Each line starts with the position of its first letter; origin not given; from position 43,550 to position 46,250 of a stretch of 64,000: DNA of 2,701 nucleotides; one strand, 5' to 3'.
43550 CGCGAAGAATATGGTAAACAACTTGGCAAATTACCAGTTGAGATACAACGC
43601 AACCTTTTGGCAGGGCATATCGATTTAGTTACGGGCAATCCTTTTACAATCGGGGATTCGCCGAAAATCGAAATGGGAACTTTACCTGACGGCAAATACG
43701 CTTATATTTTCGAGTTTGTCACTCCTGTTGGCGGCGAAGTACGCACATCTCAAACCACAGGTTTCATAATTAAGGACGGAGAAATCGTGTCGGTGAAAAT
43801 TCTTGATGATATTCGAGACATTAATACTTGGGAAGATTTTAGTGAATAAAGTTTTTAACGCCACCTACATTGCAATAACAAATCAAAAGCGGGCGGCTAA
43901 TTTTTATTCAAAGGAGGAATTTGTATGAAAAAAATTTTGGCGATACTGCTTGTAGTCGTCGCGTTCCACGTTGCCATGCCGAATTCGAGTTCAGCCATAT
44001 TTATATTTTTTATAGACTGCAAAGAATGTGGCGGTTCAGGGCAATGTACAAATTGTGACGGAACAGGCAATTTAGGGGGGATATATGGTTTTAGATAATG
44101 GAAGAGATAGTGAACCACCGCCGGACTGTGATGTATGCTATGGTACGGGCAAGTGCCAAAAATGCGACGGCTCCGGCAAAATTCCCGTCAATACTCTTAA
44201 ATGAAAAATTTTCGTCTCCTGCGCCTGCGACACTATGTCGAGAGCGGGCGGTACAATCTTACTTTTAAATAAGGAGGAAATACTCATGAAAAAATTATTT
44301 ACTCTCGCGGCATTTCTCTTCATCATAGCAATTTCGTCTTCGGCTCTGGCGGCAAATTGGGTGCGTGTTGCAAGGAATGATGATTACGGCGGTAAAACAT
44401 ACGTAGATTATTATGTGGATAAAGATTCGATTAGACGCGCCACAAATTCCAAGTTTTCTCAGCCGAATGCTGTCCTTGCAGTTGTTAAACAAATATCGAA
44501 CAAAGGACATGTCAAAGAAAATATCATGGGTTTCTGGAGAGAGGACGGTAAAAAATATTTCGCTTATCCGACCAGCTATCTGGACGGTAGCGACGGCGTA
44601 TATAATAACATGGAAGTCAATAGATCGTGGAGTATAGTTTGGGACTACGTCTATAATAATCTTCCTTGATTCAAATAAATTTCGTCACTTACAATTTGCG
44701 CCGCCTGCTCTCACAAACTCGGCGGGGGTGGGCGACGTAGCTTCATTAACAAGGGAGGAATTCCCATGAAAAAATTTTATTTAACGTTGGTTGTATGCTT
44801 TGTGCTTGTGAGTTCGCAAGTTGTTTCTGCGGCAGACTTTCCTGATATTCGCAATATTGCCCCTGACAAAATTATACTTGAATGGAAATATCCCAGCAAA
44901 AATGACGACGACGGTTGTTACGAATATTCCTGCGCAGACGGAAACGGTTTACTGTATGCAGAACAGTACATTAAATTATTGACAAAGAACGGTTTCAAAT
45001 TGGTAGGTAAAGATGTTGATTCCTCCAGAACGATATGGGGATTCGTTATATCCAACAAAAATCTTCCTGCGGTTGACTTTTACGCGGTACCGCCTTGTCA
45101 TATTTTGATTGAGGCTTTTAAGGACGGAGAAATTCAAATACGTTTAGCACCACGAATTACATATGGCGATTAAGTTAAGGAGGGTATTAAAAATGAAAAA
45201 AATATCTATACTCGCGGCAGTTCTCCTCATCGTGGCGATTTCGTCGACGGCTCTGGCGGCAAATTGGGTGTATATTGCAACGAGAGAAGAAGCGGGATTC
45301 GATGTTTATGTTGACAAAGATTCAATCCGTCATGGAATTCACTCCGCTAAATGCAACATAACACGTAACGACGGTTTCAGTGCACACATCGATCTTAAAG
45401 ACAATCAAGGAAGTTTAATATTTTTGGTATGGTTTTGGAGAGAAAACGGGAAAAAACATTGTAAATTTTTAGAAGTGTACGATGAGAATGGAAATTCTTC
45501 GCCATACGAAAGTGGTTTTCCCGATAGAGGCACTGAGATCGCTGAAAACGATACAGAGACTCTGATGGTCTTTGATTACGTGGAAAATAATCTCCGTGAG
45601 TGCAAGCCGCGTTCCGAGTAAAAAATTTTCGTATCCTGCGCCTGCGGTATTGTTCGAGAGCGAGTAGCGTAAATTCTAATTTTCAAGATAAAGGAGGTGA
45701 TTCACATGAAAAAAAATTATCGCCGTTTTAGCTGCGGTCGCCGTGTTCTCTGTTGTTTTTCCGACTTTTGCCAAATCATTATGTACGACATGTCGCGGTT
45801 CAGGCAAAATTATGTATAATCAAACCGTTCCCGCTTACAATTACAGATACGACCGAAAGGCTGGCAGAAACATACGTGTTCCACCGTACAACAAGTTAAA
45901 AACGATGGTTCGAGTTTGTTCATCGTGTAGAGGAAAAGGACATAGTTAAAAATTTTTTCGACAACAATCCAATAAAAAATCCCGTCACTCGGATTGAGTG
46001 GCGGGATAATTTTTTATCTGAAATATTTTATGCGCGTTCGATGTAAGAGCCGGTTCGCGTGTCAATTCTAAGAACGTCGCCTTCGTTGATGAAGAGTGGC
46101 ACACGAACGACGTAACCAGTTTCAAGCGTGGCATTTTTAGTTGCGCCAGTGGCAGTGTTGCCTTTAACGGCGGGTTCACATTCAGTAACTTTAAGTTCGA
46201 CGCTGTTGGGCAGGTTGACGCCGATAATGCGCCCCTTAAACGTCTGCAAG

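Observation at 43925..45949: Cluster of five small signal-peptide genes (two DnaJ-type Zn-finger, two 'ANWV…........' paralogs, one orphan) downstream of the dead peptidase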

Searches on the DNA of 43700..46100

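Call 55: search_rna_families(source=window, start=43700, end=46100, threshold=evalue, max_evalue=1)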
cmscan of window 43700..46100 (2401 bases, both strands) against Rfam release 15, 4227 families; matches with E-value up to 1: 1.
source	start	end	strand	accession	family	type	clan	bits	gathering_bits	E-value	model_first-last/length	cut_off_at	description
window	45896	46010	+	RF02901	AaHKsRNA41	Gene; sRNA;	-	21.4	97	0.045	1-187/187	no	Aggregatibacter sRNA 41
